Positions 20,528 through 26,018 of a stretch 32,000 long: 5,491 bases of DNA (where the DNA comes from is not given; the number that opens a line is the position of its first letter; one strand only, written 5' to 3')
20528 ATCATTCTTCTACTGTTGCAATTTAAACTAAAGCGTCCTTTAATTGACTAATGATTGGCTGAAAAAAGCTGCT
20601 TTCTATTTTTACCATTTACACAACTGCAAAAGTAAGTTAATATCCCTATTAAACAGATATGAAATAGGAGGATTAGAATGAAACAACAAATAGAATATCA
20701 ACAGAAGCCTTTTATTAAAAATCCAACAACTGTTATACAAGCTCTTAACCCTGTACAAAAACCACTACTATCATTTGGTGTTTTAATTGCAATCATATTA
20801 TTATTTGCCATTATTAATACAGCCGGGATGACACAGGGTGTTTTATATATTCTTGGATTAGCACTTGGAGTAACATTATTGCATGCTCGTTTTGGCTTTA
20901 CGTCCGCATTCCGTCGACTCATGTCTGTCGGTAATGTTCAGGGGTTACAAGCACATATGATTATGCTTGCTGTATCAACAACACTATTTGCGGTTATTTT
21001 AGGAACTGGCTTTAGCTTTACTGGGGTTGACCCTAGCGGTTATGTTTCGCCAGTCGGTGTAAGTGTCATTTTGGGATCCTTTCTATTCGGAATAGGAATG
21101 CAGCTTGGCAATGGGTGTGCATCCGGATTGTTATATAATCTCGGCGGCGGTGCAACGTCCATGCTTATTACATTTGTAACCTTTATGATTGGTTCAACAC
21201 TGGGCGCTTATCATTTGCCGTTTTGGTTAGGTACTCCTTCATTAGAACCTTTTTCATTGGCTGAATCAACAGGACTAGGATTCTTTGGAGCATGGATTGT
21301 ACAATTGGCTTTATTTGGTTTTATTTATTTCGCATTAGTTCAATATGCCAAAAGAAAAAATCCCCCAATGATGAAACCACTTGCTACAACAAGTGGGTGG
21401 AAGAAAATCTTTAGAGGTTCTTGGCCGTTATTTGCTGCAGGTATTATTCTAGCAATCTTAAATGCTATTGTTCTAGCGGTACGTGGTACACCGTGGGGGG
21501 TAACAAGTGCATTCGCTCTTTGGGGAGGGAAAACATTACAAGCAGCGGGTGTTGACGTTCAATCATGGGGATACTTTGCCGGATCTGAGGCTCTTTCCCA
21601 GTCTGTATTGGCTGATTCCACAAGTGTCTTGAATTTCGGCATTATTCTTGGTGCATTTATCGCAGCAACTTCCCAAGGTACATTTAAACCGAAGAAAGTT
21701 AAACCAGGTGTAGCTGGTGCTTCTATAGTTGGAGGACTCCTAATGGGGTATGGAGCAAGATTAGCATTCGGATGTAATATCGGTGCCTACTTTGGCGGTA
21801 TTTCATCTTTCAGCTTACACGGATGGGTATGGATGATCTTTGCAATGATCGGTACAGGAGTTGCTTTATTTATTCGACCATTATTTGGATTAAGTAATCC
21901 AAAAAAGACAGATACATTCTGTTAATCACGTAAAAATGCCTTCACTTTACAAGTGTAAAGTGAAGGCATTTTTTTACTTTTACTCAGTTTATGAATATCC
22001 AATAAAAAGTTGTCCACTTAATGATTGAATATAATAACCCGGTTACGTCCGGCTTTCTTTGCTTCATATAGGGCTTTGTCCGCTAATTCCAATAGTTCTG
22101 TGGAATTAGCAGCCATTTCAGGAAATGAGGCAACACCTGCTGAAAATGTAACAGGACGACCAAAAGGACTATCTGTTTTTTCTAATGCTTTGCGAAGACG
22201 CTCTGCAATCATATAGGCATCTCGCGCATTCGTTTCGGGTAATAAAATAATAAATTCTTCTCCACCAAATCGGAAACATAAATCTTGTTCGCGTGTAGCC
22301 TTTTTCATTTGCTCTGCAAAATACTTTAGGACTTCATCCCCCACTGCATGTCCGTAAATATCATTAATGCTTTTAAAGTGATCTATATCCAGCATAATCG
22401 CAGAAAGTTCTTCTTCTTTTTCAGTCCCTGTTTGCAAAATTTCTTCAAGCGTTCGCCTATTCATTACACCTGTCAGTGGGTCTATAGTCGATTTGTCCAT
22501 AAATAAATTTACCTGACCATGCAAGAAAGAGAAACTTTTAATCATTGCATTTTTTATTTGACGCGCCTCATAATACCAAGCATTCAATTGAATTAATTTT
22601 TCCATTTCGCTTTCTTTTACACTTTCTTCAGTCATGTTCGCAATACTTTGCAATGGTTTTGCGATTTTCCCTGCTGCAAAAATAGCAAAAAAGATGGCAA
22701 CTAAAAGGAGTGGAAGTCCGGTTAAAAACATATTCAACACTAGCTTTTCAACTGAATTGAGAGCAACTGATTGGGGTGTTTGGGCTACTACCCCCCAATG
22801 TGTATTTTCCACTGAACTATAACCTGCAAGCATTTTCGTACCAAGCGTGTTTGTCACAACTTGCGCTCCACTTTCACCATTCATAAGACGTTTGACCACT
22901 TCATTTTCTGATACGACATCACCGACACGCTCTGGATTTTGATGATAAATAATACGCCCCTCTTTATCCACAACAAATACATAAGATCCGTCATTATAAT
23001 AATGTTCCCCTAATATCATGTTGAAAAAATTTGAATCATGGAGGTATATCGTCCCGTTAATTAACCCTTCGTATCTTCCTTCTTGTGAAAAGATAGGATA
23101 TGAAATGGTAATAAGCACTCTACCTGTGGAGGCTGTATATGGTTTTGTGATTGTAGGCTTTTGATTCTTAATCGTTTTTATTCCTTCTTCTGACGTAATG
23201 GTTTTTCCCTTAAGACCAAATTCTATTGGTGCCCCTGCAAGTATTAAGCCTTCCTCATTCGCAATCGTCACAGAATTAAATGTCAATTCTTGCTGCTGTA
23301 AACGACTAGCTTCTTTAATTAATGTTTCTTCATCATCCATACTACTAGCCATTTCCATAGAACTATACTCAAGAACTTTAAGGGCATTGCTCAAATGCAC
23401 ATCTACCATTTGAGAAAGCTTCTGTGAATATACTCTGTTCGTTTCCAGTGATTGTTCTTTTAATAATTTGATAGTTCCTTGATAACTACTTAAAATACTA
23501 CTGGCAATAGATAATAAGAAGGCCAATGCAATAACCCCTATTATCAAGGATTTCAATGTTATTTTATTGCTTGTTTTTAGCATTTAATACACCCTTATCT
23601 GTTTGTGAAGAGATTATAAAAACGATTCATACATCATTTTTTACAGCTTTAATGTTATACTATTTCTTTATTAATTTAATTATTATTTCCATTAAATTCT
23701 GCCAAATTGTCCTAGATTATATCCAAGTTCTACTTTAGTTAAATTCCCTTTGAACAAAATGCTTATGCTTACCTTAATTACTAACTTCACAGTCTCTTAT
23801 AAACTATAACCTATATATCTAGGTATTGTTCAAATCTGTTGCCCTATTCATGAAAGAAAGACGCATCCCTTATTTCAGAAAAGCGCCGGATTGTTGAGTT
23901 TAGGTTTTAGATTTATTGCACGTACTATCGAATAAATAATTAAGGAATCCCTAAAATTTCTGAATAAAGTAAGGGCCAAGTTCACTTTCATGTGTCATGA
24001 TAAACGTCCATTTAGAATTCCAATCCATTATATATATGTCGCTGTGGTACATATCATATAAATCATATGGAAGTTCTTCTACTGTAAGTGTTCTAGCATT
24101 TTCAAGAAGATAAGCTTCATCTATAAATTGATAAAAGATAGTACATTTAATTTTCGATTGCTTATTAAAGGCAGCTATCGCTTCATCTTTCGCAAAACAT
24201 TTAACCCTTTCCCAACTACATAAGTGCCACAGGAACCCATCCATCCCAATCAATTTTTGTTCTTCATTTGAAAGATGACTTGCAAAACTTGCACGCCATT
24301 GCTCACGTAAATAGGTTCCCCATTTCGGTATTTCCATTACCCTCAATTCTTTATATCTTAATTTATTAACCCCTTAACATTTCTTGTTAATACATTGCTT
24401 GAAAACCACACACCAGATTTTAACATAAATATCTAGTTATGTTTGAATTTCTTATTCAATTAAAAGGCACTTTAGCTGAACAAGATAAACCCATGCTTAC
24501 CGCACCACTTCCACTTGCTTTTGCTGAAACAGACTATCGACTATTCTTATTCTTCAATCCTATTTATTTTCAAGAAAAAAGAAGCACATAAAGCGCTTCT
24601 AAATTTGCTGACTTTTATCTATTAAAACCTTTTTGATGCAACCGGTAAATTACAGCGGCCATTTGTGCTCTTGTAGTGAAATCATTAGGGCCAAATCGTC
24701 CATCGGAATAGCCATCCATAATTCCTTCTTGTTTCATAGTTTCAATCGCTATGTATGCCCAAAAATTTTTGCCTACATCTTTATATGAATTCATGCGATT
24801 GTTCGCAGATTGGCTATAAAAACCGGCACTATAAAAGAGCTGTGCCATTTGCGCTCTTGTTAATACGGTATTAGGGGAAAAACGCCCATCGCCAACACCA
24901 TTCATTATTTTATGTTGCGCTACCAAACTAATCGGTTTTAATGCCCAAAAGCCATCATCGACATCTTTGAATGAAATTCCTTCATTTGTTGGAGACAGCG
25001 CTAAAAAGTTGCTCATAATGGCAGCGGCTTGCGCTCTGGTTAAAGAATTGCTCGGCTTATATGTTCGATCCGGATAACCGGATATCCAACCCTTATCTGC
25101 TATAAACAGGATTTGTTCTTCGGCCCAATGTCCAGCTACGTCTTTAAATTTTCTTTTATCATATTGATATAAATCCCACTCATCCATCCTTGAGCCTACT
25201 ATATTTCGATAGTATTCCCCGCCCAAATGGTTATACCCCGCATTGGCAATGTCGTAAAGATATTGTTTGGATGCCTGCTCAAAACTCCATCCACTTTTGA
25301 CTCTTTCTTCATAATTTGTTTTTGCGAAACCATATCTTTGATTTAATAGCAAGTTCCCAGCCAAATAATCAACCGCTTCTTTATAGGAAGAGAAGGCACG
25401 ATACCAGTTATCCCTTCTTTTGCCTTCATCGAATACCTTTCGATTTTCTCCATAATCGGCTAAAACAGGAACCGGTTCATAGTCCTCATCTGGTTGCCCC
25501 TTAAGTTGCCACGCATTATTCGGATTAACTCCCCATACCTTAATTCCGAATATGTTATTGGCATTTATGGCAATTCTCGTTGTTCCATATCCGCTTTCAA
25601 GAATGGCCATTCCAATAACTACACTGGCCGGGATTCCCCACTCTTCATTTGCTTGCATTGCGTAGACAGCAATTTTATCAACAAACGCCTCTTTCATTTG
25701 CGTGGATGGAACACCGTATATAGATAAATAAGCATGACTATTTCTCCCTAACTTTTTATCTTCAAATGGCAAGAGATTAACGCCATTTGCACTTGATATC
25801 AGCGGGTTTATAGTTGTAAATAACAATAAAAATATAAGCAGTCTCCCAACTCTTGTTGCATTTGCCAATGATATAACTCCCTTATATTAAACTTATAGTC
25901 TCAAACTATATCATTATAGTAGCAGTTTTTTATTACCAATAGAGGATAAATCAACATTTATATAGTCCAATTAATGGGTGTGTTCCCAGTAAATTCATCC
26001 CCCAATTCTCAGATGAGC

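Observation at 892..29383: Very dense, single-orientation family of intergenic hairpin repeats with inverted-repeat ends and compensatory stem changes (candidate mobile terminator element)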

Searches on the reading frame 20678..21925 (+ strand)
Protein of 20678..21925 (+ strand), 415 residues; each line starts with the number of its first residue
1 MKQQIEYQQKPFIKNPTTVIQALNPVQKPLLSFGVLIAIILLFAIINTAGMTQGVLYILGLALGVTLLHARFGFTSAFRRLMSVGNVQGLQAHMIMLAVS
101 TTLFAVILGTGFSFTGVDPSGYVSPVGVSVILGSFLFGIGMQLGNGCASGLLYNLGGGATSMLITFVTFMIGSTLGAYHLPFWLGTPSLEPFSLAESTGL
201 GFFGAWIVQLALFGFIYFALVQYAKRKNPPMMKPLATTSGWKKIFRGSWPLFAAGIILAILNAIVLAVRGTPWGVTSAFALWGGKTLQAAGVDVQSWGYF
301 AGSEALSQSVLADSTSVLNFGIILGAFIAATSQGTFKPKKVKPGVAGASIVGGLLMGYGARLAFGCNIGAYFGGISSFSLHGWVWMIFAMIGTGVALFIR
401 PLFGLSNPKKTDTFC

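Call 94: search_protein_families(library=pfam, proteins=[window:20678-21925:+], max_evalue=0.001)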
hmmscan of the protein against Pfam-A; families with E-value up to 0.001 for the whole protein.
window:20678-21925:+ (415 aa): 1 family
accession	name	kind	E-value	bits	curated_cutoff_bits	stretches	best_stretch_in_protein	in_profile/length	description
PF04143.19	Sulf_transp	-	5e-70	236.9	27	1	69-394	1-309/310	Sulphur transport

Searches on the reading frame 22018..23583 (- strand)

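Call 13: search_protein_families(library=ncbifam, proteins=[window:22018-23583:-])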
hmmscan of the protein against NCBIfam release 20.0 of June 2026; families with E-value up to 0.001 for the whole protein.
window:22018-23583:- (521 aa): 22 families
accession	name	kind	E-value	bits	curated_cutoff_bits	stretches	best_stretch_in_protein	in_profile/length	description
TIGR00254.1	GGDEF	domain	1.4e-49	168.1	37.4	1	364-518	4-166/168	diguanylate cyclase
NF007380.0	PRK09894.1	equivalog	1.5e-48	165.7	256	1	357-520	121-288/296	diguanylate cyclase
NF007135.0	PRK09581.1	equivalog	4.9e-47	160.8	474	1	354-518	281-454/457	PleD family two-component system response regulator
NF038266.1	diguan_SiaD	equivalog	1.6e-46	158.7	290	1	362-516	91-252/252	biofilm regulation diguanylate cyclase SiaD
NF041606.1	dguan_cyc_DgcA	equivalog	1.4e-41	142.6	370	1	378-518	195-338/340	diguanylate cyclase DgcA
NF047654.1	DiguCycDgcRLepto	equivalog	4.1e-38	130.9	500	1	360-517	128-294/295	diguanylate cyclase DgcR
NF007423.1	PRK09966.1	equivalog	3.9e-35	121.5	325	1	280-509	148-390/390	diguanylate cyclase DgcN/YfiN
NF051473.1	DigCycDgcsShew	equivalog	3e-34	118.7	400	1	362-516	132-288/291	diguanylate cyclase DgcS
NF011955.1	PRK15426.1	equivalog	1.2e-30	106.2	408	1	367-519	400-561/564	cellulose biosynthesis regulator diguanylate cyclase DgcQ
NF007599.0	PRK10245.1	equivalog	1.3e-29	102.9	402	1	365-516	210-367/371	diguanylate cyclase AdrA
NF007298.0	PRK09776.1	equivalog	3.6e-27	94.7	1135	1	367-520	686-846/1111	diguanylate cyclase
NF040885.1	diguan_DgcJ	equivalog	3.1e-26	92.2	500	1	367-514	343-491/493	diguanylate cyclase DgcJ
NF045675.1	PhdiestaseDibA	equivalog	3.8e-24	85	980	1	367-517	205-362/623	phosphodiesterase DibA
NF007474.0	PRK10060.1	equivalog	1.1e-22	80.1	782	1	366-520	238-396/663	cyclic di-GMP phosphodiesterase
NF047872.1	GGDEF_GdpS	equivalog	4.5e-22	78.7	400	1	352-517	174-348/355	GGDEF domain-containing protein GdpS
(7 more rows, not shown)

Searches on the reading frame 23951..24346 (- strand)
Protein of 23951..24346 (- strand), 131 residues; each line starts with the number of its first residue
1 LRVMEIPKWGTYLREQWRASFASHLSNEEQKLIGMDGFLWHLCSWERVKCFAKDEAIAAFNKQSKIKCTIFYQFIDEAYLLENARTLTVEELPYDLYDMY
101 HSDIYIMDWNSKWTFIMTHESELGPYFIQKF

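Call 94: search_protein_families(library=pfam, proteins=[window:23951-24346:-], max_evalue=0.001)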
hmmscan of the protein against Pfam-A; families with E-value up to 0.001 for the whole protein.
window:23951-24346:- (131 aa): 1 family
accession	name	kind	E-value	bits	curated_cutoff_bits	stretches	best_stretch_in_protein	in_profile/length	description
PF14101.11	DUF4275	-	4.6e-38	131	27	1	1-127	12-139/139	Domain of unknown function (DUF4275)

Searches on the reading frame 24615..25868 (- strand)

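Call 95: search_protein_families(library=pfam, proteins=[window:24615-25868:-], max_evalue=0.001)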
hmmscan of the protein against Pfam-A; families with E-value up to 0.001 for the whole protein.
window:24615-25868:- (417 aa): 2 families
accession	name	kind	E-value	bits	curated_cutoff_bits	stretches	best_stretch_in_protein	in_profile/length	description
PF00395.25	SLH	-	1.4e-39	134.3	20.8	3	361-404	1-44/44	S-layer homology domain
PF01832.25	Glucosaminidase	-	1.4e-15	58.4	30.2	1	69-213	3-105/123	Mannosyl-glycoprotein endo-beta-N-acetylglucosaminidase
